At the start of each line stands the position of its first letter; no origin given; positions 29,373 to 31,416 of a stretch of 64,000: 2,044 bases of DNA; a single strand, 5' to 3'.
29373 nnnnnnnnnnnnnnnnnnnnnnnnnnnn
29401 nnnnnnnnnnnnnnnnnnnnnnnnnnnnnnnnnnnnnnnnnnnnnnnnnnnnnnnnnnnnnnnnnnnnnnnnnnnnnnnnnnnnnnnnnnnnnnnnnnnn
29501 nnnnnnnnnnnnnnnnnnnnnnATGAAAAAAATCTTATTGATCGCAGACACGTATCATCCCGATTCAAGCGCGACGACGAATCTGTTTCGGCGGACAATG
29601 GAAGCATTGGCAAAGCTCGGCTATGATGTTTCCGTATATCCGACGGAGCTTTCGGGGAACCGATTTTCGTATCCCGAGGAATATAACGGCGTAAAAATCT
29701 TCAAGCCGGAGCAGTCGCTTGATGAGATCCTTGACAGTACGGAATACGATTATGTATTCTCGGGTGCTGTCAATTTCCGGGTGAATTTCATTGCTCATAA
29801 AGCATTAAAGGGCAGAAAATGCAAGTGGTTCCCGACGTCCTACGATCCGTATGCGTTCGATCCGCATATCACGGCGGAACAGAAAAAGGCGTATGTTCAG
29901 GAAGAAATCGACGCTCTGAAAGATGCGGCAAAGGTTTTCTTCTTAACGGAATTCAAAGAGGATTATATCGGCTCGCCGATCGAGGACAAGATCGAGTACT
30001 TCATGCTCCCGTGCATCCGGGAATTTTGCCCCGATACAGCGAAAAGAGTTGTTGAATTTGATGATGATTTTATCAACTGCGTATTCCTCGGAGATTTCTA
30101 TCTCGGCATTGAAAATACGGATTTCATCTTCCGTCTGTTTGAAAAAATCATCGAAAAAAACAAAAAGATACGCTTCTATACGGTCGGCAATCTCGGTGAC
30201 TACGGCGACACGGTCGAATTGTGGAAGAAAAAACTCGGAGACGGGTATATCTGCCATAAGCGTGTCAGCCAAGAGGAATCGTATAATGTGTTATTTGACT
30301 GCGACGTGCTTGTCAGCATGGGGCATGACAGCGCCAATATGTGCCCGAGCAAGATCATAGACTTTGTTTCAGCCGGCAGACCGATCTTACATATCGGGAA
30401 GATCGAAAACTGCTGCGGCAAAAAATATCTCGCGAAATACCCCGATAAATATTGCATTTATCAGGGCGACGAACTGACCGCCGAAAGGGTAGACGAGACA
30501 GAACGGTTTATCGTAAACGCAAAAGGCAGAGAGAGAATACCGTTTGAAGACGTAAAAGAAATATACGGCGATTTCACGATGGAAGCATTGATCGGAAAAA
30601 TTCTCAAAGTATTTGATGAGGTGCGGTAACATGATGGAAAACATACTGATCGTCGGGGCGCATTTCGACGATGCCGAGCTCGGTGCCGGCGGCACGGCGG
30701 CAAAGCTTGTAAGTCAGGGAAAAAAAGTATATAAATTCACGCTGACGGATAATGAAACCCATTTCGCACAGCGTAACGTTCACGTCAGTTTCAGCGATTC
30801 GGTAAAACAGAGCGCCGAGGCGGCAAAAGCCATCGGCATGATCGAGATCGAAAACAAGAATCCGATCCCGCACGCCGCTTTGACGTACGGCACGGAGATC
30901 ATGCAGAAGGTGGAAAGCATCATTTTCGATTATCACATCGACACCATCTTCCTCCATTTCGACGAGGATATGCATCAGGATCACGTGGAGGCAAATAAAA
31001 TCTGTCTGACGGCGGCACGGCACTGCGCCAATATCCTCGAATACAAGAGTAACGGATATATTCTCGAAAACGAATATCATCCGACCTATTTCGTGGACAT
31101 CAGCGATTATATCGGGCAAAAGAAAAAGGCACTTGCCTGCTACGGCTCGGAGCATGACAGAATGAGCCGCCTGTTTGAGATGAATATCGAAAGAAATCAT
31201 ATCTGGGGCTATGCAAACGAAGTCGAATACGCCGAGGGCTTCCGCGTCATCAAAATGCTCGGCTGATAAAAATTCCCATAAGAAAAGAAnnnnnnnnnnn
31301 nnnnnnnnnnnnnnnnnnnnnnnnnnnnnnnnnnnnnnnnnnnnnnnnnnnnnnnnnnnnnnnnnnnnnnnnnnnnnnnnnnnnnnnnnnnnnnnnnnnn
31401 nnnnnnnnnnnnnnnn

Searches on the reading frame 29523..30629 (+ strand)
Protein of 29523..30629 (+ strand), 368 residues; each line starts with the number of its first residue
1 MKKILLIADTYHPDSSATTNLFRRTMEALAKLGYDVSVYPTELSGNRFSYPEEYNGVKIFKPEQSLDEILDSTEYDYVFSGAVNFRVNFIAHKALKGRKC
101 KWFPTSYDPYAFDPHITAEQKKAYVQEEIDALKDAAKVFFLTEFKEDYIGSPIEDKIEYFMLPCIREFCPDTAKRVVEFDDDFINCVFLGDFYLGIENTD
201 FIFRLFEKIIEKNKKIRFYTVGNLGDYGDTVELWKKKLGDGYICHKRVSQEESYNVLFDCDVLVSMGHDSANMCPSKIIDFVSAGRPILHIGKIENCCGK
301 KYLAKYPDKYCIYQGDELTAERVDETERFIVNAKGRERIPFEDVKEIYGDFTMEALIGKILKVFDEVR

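Call 35: search_protein_families(library=pfam, proteins=[window:29523-30629:+], max_evalue=0.001)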
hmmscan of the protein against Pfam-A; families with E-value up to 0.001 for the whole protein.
window:29523-30629:+ (368 aa): 1 family
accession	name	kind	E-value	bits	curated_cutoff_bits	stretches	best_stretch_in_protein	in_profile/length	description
PF13692.12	Glyco_trans_1_4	-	0.00083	20.1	27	0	186-289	4-104/142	Glycosyl transferases group 1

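Call 58: search_solved_structures(query=A5, max_evalue=1)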
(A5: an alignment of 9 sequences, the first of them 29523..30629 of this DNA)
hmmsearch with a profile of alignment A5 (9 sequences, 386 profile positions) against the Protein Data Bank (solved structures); distinct sequences matched with E-value up to 1: 0.

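Call 84: search_protein_representatives(protein=window:29523-30629:+)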
Query: 368 residues. Proteins with E-value up to 0.001 (for the whole library): 2080; up to 1e-10: 721; up to 1e-30: 23. The best 150 are listed.
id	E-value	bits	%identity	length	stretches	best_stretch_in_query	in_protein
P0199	3.5e-145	500.5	63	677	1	3-363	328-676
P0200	1.0e-144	498.9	64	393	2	66-363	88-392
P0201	3.9e-75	270.0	40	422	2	65-361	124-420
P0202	5.6e-71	256.3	36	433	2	48-358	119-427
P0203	1.1e-69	252.0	38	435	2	64-359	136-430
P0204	2.4e-60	221.3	37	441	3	64-357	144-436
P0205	4.8e-53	197.3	35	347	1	94-364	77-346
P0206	2.7e-51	191.5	35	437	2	91-364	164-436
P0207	5.6e-51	190.5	34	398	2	55-360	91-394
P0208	1.9e-50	188.7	27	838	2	107-357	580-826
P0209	7.7e-43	163.7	32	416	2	58-363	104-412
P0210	2.5e-39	152.1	33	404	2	53-366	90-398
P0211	1.1e-38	150.0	48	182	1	1-163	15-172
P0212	7.7e-38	147.2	62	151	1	259-366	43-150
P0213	7.3e-37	144.0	32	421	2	62-367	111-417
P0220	6.1e-32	127.8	31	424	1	66-364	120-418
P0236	1.8e-26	109.8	28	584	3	168-362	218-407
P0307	6.1e-21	91.6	30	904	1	99-315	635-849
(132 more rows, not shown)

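Call 85: search_protein_families(library=pfam, proteins=[P0199, P0200, P0201, P0202, P0203, P0208, P0307, P0236, P0209, P0220], max_evalue=0.001)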
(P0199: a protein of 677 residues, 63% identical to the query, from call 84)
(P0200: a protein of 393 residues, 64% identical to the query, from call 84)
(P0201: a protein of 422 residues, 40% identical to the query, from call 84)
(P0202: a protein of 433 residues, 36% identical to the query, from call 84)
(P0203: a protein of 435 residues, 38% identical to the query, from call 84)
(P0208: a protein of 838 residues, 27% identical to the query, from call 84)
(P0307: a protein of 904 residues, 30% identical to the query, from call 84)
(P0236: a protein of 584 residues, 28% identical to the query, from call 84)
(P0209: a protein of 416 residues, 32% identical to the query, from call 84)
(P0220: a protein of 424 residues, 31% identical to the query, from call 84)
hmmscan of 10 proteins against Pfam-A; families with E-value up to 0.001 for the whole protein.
P0199 (677 aa): 1 family
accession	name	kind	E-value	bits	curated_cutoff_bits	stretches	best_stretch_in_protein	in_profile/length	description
PF14397.11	ATPgrasp_ST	-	6.4e-42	144.1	31.4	1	85-318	5-271/278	Sugar-transfer associated ATP-grasp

P0200 (393 aa): 0 families

P0201 (422 aa): 1 family
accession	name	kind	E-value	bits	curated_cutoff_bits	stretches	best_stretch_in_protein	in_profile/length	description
PF13692.12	Glyco_trans_1_4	-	6.2e-06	27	27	1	245-350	3-106/142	Glycosyl transferases group 1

P0202 (433 aa): 0 families

P0203 (435 aa): 3 families
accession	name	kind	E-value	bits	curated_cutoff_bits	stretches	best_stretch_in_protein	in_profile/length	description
PF13692.12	Glyco_trans_1_4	-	5e-07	30.5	27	1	258-361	4-105/142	Glycosyl transferases group 1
PF13579.12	Glyco_trans_4_4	-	8.9e-06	26.6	29.7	0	121-236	47-157/158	Glycosyl transferase 4-like domain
PF13439.12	Glyco_transf_4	-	1.3e-05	25.7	28.5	1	106-231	37-161/170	Glycosyltransferase Family 4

P0208 (838 aa): 2 families
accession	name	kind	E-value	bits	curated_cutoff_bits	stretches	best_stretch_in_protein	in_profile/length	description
PF13692.12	Glyco_trans_1_4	-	1.7e-12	48.3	27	2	241-343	3-104/142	Glycosyl transferases group 1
PF13524.12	Glyco_trans_1_2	-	4e-07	30.5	25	0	262-346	6-81/144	Glycosyl transferase-like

P0307 (904 aa): 2 families
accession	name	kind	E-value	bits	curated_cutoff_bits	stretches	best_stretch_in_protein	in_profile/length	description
PF04932.20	Wzy_C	-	4e-07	30.4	31.7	1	190-404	2-149/149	O-Antigen ligase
PF13692.12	Glyco_trans_1_4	-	5.8e-06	27.1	27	1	725-822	4-103/142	Glycosyl transferases group 1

P0236 (584 aa): 3 families
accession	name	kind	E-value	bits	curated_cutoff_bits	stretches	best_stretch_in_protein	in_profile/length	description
PF13692.12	Glyco_trans_1_4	-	3.7e-09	37.4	27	0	415-515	4-106/142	Glycosyl transferases group 1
PF13524.12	Glyco_trans_1_2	-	1.3e-07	32.1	25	1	444-516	13-81/144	Glycosyl transferase-like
PF00205.28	TPP_enzyme_M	-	0.00077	19.6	30.4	0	464-531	58-125/137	Thiamine pyrophosphate enzyme, central domain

P0209 (416 aa): 3 families
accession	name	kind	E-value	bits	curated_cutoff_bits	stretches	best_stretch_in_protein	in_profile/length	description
PF00534.26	Glycos_transf_1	-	3e-10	40.3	26.4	1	224-383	7-159/172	Glycosyl transferases group 1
PF13692.12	Glyco_trans_1_4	-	3.7e-10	40.6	27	1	234-381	3-141/142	Glycosyl transferases group 1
PF13524.12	Glyco_trans_1_2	-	1.7e-07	31.7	25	1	249-382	3-114/144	Glycosyl transferase-like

P0220 (424 aa): 3 families
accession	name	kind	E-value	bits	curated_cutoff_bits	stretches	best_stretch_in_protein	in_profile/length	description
PF13692.12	Glyco_trans_1_4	-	2.6e-07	31.4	27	1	243-344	4-104/142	Glycosyl transferases group 1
PF13524.12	Glyco_trans_1_2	-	0.0006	20.2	25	0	258-347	4-81/144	Glycosyl transferase-like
PF00534.26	Glycos_transf_1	-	0.00065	19.7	26.4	0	259-344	33-120/172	Glycosyl transferases group 1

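Call 94: search_protein_families(library=ncbifam, proteins=[window:29523-30629:+], max_evalue=0.00001)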
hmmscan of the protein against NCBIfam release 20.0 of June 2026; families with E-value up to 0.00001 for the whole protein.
window:29523-30629:+ (368 aa): 0 families

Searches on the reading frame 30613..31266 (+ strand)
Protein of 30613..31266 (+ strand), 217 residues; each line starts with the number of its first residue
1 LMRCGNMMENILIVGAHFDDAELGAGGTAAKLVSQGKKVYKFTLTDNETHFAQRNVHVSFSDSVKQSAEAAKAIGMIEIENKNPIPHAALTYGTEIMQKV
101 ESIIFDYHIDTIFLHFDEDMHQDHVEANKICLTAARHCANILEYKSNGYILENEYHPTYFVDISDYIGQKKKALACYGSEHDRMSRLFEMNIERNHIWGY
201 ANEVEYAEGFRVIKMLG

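Call 16: search_protein_families(library=ncbifam, proteins=[window:30613-31266:+], max_evalue=0.001)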
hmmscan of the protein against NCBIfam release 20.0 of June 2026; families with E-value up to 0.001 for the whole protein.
window:30613-31266:+ (217 aa): 2 families
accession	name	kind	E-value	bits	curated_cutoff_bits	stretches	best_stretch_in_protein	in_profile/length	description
TIGR04001.1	thiol_BshB1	equivalog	3e-22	79.4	182.5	1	10-215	3-223/226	bacillithiol biosynthesis deacetylase BshB1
TIGR03446.1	mycothiol_Mca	equivalog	0.00017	21.3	277.15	0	11-49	3-41/283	mycothiol conjugate amidase Mca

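Call 35: search_protein_families(library=pfam, proteins=[window:30613-31266:+], max_evalue=0.001)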
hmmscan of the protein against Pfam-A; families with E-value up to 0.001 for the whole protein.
window:30613-31266:+ (217 aa): 1 family
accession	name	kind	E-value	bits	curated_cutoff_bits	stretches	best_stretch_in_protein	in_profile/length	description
PF02585.22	PIG-L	-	1.1e-14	55.5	28.2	1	12-134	1-128/129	GlcNAc-PI de-N-acetylase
